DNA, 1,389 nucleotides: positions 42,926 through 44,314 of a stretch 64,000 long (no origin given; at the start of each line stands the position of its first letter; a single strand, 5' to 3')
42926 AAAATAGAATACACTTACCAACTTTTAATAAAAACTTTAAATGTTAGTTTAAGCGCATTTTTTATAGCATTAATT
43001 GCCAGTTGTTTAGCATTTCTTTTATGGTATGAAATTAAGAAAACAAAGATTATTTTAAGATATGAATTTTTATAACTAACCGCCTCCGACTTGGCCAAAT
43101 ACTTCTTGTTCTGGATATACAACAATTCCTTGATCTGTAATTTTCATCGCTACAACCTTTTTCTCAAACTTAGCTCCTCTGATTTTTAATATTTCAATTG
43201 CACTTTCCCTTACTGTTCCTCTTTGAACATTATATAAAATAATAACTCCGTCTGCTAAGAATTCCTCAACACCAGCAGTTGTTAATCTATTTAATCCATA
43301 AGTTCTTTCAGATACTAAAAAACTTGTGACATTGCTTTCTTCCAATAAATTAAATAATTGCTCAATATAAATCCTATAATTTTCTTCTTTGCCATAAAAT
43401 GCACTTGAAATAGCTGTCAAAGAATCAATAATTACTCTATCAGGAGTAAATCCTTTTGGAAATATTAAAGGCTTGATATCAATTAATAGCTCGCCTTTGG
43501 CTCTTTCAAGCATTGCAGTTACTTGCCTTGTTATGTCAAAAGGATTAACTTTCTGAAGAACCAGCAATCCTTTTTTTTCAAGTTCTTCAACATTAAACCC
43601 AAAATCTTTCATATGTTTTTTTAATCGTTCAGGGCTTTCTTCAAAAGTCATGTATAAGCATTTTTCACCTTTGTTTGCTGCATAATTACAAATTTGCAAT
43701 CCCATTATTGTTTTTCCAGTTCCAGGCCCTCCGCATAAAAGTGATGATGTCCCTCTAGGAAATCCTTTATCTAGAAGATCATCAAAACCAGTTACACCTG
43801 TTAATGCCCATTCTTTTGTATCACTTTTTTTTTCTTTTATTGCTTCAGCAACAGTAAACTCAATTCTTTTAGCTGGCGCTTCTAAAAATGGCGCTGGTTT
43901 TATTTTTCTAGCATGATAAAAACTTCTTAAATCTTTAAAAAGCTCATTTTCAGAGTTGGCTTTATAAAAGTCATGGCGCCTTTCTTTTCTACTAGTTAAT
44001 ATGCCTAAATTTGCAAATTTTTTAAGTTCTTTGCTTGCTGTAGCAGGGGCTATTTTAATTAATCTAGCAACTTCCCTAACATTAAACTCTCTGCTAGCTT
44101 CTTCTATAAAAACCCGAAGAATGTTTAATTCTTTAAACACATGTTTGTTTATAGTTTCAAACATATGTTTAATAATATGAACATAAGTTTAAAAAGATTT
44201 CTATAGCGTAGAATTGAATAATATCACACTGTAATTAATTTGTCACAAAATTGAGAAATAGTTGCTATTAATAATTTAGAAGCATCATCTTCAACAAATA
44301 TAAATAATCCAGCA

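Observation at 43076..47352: Cluster of one wHTH-KaiC ATPase, three P-loop-less KaiC-like paralogs, two tandem RHH proteins and a palindromic operator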

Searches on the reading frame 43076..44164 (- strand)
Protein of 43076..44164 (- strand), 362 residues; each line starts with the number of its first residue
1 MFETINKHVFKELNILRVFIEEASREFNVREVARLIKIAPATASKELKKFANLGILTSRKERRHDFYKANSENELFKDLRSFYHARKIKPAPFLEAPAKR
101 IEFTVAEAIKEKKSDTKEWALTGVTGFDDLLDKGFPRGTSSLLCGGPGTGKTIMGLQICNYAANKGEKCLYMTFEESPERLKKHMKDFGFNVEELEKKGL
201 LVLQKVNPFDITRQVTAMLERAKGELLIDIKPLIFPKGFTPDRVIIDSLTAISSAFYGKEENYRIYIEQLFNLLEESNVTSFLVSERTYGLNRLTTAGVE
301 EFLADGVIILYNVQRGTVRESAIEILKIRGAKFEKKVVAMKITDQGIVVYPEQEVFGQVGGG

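Call 3: search_protein_families(library=pfam, proteins=[window:43076-44164:-], max_evalue=1)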
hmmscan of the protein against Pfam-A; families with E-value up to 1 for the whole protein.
window:43076-44164:- (362 aa): 21 families
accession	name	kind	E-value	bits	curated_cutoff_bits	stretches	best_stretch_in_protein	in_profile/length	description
PF06745.19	ATPase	-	1.6e-54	185.2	26.6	1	122-353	3-230/231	KaiC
PF13481.12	AAA_25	-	8.4e-07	29.2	27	1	131-283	25-186/195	AAA domain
PF20720.3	nSTAND3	-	0.00062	19.9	27.2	1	142-186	21-62/155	Novel STAND NTPase 3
PF07088.17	GvpD_P-loop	-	0.0012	19.2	24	1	138-314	10-175/189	GvpD gas vesicle protein, P-loop domain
PF03796.21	DnaB_C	-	0.0015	18.4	27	1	122-186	4-68/255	DnaB-like helicase C terminal domain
PF24883.2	NPHP3_N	-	0.0023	18.6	24.8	1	141-179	25-63/164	Nephrocystin 3, N-terminal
PF24033.1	DUF7342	-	0.0029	18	31.6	1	29-83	20-74/150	Family of unknown function (DUF7342)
PF13245.12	AAA_19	-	0.0039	17.8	25.1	1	140-175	13-50/134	AAA domain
PF01325.25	Fe_dep_repress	-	0.004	17.8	26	1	28-60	24-56/60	Iron dependent repressor, N-terminal DNA binding domain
PF01695.23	IstB_IS21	-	0.0044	17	24.1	1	142-205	96-161/238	IstB-like ATP binding protein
PF00004.35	AAA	-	0.014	16.2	21.2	1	142-184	2-49/131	ATPase family associated with various cellular activities (AAA)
PF09339.16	HTH_IclR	-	0.019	15.1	22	1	13-58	6-50/52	IclR helix-turn-helix domain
PF13545.12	HTH_Crp_2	-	0.023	15.1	27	1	28-60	24-56/70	Crp-like helix-turn-helix domain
PF12802.13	MarR_2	-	0.026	15.1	27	1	19-63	14-57/61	MarR family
PF09848.15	SLFN-g3_helicase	-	0.055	13.2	24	1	144-169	7-34/354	Schlafen group 3, DNA/RNA helicase domain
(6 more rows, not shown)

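Call 13: find_encoding_contigs(protein=window:43076-44164:-, flank=10000, max_places=6)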
Protein window:43076-44164:- (362 aa): 3 contigs read that carry it; 3 places shown.
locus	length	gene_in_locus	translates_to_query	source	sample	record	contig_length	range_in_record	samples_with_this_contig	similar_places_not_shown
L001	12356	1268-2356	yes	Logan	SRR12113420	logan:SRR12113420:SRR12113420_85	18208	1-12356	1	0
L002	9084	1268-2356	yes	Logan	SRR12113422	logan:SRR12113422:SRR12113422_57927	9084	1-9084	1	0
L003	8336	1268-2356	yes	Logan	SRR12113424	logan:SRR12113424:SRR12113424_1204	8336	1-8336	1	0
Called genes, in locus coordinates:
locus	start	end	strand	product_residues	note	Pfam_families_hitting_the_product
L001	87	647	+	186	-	PF24336:DUF7504 (weak)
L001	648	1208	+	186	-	PF24336:DUF7504 (weak)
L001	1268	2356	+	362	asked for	PF06745:ATPase, PF13481:AAA_25 (weak)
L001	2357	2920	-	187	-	-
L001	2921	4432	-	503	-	-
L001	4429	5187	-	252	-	PF00142:Fer4_NifH (weak), PF01656:CbiA, PF02374:ArsA_ATPase (weak), PF06564:CBP_BcsQ, PF10609:ParA, PF13614:AAA_31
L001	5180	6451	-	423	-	-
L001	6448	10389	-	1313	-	-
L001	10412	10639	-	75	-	PF04014:MazE_antitoxin (weak)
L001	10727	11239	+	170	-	PF11848:DUF3368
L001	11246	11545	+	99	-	PF03683:UPF0175 (weak)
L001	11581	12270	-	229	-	PF11848:DUF3368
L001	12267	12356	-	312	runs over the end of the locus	PF01933:CofD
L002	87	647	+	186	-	PF24336:DUF7504 (weak)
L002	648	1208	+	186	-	PF24336:DUF7504 (weak)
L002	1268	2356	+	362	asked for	PF06745:ATPase, PF13481:AAA_25 (weak)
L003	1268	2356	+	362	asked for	PF06745:ATPase, PF13481:AAA_25 (weak)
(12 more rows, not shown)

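Call 28: search_protein_families(library=ncbifam, proteins=[window:43076-44164:-], max_evalue=1)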
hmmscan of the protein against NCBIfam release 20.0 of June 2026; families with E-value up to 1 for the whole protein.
window:43076-44164:- (362 aa): 38 families (the best 25 are shown)
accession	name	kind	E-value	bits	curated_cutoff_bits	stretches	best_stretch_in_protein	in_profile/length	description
NF006799.0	PRK09302.1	equivalog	4.6e-43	147.5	408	1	118-351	11-240/515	circadian clock protein KaiC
TIGR03880.1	KaiC_arch_3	hypoth_equivalog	2.3e-34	118.9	249.45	1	123-356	1-224/224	KaiC domain-containing protein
TIGR02655.1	circ_KaiC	equivalog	7.3e-32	110.6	546.25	1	121-351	4-230/484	circadian clock protein KaiC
TIGR03877.1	thermo_KaiC_1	hypoth_equivalog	5.4e-29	101.4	307.25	1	122-353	6-236/238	KaiC domain-containing protein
TIGR03881.1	KaiC_arch_4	hypoth_equivalog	6.1e-24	85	247.8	1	122-349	5-228/231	KaiC domain-containing protein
NF004723.0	PRK06067.1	subfamily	2.4e-15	56.7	194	1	110-343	6-228/243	flagellar accessory protein FlaH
TIGR03878.1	thermo_KaiC_2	hypoth_equivalog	7e-11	41.9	232.2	1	134-297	32-185/259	KaiC domain-containing protein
NF052589.1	ArlH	equivalog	7.4e-09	35.7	215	1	128-350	10-224/229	archaellum protein ArlH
TIGR00416.1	sms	equivalog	1.2e-07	30.8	403.05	1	112-218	68-169/454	DNA repair protein RadA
NF004629.0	PRK05973.1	equivalog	3e-07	29.7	156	1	136-198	62-124/237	DNA helicase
NF006861.0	PRK09361.1-1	equivalog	2.1e-06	27.4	278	1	121-187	6-73/235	DNA repair and recombination protein RadB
NF033788.1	HTH_metalloreg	subfamily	5e-06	26.2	55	1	13-72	14-71/77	metalloregulator ArsR/SmtB family transcription factor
TIGR03600.1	phage_DnaB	exception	2.9e-05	23.3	498.65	1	121-185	178-242/421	phage replicative helicase, DnaB family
NF038214.1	IS21_help_AAA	equivalog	4.7e-05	23.2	200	1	139-206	91-160/232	IS21-like element helper ATPase IstB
TIGR02237.1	recomb_radB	equivalog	7.5e-05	22.7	172.4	1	128-220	2-88/210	DNA repair and recombination protein RadB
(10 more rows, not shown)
